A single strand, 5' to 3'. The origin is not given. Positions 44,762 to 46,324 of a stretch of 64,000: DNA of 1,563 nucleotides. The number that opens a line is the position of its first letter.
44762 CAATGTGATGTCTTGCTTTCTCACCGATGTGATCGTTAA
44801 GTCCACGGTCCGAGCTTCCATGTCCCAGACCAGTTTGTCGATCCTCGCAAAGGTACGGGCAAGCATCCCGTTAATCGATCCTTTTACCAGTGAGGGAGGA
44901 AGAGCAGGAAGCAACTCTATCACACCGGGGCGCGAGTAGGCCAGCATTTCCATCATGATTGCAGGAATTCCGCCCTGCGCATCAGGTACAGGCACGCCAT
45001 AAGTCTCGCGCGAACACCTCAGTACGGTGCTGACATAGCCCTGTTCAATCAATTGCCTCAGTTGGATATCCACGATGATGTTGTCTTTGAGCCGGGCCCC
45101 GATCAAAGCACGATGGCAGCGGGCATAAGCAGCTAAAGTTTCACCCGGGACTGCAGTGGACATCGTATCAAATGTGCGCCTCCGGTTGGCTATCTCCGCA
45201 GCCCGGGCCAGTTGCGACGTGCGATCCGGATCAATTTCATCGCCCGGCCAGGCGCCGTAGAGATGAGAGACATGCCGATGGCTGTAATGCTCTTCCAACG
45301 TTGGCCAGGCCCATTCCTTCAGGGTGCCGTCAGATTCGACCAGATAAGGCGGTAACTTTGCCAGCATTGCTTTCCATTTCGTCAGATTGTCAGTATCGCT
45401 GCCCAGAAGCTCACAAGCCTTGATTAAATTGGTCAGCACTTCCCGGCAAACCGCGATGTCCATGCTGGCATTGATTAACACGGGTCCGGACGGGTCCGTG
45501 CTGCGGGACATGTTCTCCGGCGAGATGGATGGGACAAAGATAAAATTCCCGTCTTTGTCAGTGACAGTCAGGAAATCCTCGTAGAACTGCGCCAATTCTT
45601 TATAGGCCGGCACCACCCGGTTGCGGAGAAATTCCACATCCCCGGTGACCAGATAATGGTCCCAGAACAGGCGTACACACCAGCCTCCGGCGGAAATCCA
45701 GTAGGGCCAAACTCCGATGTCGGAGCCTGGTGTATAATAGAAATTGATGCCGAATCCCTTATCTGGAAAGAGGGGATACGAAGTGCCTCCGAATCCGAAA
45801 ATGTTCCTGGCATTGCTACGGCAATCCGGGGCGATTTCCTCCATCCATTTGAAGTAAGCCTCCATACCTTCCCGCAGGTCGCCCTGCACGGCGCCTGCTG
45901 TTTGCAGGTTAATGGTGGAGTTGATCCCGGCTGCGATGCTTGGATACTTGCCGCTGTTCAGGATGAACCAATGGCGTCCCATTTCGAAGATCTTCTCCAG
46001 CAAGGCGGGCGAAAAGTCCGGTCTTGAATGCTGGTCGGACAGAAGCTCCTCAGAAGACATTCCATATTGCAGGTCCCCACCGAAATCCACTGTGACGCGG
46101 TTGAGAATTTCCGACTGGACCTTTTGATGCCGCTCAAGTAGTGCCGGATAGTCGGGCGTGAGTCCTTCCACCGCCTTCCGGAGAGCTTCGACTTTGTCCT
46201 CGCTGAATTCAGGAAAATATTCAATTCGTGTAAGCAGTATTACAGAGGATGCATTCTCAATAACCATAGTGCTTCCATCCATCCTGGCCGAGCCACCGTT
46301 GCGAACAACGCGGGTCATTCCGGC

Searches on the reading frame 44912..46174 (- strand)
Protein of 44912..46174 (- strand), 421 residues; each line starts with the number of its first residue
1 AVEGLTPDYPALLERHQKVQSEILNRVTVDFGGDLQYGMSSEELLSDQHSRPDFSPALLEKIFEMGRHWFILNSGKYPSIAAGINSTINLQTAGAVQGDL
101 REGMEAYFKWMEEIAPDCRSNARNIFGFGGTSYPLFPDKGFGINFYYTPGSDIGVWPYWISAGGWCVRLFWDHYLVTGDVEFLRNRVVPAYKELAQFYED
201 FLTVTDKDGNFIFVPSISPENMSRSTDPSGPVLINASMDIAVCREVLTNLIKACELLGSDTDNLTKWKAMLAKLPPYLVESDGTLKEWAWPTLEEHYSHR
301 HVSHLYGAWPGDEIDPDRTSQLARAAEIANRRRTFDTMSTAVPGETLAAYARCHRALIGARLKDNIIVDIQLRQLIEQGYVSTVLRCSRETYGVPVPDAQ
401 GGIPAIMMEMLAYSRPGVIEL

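Call 26: search_solved_structures(query=window:44912-46174:-, max_evalue=0.01, show_alignments=5)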
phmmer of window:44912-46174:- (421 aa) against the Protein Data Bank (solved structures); distinct sequences matched with E-value up to 0.01: 10.
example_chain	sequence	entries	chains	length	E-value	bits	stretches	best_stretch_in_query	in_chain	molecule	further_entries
8zbv_A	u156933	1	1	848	5.6e-29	104.5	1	8-321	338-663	Alpha-L-fucosidase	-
2rdy_A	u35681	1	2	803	1.1e-24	90.3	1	9-333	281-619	BH0842 protein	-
7znz_A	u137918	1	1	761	6.2e-23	84.6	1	4-331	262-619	FucOB, a GH95 family alpha-1,2-fucosidase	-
7zo0_A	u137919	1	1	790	6.3e-23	84.6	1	4-331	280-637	GH95 family alpha-1,2-fucosidase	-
4ufc_A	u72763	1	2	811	2.8e-22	82.4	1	156-327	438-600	GH95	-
7kmq_A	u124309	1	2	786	2.9e-22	82.4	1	8-328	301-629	Glyco_hyd_65N_2 domain-containing protein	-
9hmb_A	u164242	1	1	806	1e-06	31.2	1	138-280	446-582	DUF5703 domain-containing protein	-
2eab_A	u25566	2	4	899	0.0053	18.9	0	296-335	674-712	Alpha-fucosidase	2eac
2eae_A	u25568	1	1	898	0.0055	18.9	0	296-335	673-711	Alpha-fucosidase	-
2ead_A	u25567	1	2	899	0.0069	18.6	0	296-335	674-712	Alpha-fucosidase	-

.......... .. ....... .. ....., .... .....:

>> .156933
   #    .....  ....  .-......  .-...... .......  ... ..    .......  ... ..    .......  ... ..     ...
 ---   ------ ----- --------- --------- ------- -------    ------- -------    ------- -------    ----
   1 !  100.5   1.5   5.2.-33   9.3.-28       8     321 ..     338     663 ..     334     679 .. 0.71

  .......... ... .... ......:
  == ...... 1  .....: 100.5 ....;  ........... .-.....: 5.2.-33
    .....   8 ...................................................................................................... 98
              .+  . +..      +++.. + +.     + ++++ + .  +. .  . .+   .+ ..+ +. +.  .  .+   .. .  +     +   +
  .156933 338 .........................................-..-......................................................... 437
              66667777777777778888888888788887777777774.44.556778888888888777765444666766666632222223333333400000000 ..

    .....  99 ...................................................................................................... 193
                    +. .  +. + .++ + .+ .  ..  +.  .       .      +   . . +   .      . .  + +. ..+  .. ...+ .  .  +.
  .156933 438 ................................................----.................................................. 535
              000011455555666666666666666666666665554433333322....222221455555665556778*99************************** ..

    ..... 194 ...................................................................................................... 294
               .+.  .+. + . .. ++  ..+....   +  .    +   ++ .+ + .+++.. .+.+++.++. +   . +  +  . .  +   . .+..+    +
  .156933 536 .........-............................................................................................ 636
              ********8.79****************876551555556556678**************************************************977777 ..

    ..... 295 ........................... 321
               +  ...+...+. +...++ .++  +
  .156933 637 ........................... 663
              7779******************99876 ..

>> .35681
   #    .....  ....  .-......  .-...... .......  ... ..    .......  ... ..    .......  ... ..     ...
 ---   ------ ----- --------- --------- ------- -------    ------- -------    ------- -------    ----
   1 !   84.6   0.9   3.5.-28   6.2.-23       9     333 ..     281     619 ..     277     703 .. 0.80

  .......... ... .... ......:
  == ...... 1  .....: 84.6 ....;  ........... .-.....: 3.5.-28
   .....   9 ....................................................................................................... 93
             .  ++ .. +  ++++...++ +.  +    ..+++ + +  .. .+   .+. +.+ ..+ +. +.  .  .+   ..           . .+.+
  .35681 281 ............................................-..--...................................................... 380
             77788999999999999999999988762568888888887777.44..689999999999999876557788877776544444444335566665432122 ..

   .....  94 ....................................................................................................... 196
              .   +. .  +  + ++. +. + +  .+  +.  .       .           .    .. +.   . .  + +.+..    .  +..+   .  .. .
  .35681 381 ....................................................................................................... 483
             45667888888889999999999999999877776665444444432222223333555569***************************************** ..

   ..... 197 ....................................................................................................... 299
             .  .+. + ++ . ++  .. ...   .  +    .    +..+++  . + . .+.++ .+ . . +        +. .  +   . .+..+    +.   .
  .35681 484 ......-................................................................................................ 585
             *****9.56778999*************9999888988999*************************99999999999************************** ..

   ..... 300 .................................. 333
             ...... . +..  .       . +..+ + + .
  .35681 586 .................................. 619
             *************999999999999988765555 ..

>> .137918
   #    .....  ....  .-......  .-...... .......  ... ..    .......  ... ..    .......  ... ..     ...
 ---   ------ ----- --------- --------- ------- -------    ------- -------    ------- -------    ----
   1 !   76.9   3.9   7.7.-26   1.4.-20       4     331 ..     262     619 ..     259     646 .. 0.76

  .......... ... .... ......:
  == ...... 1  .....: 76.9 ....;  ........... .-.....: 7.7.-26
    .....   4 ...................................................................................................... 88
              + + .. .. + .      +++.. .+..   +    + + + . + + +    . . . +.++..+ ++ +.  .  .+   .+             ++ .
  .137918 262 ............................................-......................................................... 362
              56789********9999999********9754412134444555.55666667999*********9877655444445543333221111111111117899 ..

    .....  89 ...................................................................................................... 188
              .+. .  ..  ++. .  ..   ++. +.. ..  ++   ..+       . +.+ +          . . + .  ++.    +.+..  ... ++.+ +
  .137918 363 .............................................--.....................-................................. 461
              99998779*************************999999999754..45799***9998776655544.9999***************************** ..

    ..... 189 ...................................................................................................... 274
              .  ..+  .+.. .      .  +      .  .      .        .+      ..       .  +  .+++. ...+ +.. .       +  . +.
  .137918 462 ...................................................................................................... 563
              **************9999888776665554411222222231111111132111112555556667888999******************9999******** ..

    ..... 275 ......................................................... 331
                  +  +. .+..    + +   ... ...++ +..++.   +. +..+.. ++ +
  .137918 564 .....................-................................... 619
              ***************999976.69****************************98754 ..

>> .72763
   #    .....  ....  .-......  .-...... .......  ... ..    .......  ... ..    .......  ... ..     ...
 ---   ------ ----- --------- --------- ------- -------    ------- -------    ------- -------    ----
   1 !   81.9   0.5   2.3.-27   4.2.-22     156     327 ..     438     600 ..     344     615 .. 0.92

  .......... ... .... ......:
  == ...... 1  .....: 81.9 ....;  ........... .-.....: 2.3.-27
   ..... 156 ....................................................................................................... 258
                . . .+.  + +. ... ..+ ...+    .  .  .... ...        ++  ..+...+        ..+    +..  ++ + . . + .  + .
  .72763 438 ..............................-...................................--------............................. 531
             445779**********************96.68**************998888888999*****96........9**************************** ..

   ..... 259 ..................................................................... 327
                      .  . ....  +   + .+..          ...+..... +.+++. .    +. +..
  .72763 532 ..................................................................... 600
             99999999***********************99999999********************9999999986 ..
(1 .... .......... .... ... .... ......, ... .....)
